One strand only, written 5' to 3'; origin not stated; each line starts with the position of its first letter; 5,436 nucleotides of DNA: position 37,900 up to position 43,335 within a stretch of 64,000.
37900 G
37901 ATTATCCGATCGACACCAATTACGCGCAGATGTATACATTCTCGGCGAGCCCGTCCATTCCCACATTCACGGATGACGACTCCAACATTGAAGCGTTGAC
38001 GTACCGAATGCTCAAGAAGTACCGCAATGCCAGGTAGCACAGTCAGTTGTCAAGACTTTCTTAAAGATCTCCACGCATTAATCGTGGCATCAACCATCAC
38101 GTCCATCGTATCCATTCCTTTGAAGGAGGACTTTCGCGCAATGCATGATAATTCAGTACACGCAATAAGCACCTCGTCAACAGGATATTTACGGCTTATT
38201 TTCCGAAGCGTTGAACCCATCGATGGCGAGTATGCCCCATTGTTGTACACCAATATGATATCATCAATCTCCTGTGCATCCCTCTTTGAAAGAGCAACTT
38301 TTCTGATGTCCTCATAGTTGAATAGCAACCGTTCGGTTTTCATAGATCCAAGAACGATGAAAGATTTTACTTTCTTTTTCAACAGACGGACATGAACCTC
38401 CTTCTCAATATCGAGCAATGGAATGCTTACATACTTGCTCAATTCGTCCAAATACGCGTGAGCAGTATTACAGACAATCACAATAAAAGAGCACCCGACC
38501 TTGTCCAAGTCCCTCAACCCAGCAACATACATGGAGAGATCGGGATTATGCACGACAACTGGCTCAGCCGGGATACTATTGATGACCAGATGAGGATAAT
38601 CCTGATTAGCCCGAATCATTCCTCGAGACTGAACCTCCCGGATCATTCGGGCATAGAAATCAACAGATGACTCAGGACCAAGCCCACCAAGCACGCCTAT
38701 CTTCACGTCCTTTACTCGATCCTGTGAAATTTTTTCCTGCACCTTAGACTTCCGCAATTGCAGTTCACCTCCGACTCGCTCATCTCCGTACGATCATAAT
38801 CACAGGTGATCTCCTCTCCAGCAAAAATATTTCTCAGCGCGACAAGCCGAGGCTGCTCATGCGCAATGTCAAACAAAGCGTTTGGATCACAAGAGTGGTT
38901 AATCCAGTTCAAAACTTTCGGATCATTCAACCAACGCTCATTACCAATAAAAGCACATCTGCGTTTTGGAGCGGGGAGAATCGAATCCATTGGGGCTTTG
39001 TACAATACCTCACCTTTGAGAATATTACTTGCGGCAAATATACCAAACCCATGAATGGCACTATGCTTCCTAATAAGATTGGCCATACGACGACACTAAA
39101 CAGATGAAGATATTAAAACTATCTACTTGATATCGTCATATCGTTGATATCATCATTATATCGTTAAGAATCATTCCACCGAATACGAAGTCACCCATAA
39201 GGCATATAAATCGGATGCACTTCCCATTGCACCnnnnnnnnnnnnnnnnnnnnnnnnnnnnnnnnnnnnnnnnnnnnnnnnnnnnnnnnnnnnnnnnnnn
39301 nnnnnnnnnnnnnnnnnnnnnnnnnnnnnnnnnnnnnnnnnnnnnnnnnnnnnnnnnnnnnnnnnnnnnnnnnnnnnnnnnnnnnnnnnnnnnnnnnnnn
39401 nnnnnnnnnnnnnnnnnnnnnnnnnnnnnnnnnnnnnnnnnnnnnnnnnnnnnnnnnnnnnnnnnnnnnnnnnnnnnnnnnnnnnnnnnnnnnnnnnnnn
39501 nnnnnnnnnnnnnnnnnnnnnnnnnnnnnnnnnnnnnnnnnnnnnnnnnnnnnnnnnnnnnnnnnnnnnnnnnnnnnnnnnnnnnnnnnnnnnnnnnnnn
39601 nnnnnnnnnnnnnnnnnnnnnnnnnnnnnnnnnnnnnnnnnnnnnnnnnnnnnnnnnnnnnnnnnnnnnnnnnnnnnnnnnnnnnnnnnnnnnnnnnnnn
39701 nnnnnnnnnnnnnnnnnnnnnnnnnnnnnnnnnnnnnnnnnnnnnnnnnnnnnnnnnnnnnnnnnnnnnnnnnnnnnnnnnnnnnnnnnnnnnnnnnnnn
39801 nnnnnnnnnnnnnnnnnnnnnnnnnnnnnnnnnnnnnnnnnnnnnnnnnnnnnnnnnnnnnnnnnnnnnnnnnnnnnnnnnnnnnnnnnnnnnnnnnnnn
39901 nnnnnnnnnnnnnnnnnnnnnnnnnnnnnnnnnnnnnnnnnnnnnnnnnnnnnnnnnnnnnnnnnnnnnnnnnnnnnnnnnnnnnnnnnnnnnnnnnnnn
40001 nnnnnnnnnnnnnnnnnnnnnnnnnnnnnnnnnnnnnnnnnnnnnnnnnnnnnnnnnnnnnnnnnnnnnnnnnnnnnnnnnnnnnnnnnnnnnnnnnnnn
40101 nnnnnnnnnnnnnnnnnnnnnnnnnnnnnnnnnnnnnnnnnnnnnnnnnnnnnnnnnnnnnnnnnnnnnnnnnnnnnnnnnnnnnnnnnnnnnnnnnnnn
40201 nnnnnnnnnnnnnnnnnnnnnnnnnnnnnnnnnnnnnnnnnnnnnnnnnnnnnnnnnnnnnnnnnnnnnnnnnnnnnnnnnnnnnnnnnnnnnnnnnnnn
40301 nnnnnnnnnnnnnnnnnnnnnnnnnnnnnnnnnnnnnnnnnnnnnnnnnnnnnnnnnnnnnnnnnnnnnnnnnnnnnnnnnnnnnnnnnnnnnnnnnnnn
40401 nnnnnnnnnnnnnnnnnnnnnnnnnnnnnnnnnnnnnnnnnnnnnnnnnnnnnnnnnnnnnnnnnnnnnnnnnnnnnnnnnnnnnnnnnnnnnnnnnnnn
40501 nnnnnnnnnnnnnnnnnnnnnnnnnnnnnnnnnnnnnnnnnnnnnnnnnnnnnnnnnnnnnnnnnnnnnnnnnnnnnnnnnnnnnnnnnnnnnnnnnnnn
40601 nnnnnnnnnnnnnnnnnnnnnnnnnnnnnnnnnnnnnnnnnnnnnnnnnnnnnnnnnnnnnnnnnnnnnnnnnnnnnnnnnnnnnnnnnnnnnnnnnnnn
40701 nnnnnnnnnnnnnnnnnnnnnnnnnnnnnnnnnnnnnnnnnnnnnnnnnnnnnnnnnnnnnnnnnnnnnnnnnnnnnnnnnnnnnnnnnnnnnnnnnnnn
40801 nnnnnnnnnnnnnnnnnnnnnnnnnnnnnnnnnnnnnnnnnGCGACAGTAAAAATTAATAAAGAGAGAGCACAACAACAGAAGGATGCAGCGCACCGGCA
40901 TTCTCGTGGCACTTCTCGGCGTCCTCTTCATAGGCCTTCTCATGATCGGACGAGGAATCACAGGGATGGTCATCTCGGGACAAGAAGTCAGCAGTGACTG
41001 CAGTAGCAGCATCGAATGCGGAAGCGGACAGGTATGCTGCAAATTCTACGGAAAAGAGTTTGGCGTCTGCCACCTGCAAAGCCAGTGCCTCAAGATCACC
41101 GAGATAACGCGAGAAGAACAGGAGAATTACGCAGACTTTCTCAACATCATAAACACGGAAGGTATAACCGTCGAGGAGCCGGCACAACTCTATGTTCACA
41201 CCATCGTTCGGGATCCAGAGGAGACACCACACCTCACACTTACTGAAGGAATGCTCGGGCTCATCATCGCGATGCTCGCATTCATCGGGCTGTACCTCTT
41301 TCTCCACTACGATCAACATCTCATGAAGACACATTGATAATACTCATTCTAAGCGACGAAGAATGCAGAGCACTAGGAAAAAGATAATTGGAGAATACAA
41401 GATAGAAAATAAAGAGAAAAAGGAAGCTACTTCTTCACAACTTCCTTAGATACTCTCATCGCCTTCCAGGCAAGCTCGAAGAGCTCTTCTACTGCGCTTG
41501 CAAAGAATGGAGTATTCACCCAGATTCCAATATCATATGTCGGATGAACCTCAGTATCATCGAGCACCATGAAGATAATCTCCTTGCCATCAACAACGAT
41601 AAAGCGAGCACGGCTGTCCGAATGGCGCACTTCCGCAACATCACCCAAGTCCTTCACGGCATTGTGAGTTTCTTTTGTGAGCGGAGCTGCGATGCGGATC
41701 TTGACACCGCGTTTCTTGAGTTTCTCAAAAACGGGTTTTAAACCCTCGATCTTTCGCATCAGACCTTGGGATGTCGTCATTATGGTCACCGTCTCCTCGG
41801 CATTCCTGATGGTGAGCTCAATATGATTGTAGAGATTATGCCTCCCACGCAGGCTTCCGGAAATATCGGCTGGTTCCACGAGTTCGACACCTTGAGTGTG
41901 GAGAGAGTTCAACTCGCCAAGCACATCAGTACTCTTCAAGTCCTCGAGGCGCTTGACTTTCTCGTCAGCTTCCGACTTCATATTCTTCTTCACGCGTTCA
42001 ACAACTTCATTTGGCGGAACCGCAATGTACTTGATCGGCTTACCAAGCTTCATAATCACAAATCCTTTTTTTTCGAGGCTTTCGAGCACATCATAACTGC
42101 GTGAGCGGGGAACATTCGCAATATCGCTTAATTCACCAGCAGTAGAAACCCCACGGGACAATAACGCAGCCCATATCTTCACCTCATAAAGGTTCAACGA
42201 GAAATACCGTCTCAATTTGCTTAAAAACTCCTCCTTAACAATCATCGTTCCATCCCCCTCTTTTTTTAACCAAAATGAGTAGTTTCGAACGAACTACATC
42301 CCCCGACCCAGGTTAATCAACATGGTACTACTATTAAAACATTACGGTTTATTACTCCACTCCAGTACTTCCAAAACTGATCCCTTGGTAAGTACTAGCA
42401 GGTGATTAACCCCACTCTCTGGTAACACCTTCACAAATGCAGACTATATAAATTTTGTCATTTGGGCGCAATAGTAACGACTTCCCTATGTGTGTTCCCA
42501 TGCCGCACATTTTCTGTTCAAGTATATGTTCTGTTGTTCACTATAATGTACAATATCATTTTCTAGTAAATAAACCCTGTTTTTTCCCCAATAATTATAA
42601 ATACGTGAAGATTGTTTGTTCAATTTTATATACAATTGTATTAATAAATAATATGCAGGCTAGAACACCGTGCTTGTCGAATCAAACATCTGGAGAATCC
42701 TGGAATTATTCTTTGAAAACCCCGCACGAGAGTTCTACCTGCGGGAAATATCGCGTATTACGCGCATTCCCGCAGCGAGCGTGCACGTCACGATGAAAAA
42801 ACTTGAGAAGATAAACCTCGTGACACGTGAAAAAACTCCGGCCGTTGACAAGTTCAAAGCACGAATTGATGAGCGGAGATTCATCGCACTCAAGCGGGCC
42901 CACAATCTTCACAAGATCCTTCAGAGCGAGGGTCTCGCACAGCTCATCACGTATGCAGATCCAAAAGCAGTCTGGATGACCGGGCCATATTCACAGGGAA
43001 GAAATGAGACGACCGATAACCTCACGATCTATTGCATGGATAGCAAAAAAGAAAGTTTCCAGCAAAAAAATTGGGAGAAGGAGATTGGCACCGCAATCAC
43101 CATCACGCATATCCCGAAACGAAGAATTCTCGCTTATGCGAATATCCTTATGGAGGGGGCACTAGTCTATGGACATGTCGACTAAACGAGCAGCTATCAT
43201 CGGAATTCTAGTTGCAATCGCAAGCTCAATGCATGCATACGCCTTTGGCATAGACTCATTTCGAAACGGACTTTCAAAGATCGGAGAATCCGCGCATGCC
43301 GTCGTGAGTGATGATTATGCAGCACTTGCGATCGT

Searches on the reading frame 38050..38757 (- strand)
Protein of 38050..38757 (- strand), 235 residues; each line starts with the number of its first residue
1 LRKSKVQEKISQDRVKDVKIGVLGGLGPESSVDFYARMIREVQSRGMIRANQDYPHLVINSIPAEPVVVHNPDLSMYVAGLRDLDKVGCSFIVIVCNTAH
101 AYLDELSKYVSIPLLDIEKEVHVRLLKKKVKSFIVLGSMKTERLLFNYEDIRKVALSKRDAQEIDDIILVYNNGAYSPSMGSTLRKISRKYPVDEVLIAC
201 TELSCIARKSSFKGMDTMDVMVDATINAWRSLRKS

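Call 10: search_protein_families(library=pfam, proteins=[window:38050-38757:-], max_evalue=0.001)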
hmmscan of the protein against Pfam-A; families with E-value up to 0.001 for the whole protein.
window:38050-38757:- (235 aa): 1 family
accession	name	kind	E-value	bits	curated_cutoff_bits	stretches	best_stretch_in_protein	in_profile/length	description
PF01177.27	Asp_Glu_race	-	9.4e-18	65.2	31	1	23-222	1-208/211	Asp/Glu/Hydantoin racemase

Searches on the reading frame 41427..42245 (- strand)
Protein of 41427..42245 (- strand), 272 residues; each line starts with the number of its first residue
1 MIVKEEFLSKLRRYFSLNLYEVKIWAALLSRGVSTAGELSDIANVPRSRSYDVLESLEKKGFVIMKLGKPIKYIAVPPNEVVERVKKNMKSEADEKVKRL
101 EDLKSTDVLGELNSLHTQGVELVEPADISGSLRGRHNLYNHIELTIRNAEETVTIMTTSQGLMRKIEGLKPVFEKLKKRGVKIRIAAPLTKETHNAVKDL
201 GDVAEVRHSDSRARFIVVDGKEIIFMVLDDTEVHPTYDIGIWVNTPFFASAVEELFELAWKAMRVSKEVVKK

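Call 10: search_protein_families(library=pfam, proteins=[window:41427-42245:-], max_evalue=0.001)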
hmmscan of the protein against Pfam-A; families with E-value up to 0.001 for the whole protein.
window:41427-42245:- (272 aa): 2 families
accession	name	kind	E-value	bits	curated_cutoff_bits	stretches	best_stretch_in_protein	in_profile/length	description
PF01978.25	TrmB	-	1.1e-18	67.3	25.6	1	15-79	4-68/68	Sugar-specific transcriptional regulator TrmB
PF11495.14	Regulator_TrmB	-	2.6e-06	27.3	22.2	1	133-252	6-120/233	Archaeal transcriptional regulator TrmB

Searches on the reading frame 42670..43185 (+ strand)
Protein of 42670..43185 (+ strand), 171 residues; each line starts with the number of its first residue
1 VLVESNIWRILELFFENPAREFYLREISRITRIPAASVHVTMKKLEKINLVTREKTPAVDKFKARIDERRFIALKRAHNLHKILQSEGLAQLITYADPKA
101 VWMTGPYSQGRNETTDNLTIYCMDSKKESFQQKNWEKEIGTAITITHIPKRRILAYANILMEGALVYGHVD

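Call 11: search_protein_families(library=pfam, proteins=[window:42670-43185:+], max_evalue=0.001)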
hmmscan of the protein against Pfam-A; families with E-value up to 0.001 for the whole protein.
window:42670-43185:+ (171 aa): 1 family
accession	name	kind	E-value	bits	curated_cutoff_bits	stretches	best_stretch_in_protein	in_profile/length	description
PF12802.13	MarR_2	-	0.00061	20.3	27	0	16-57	16-56/61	MarR family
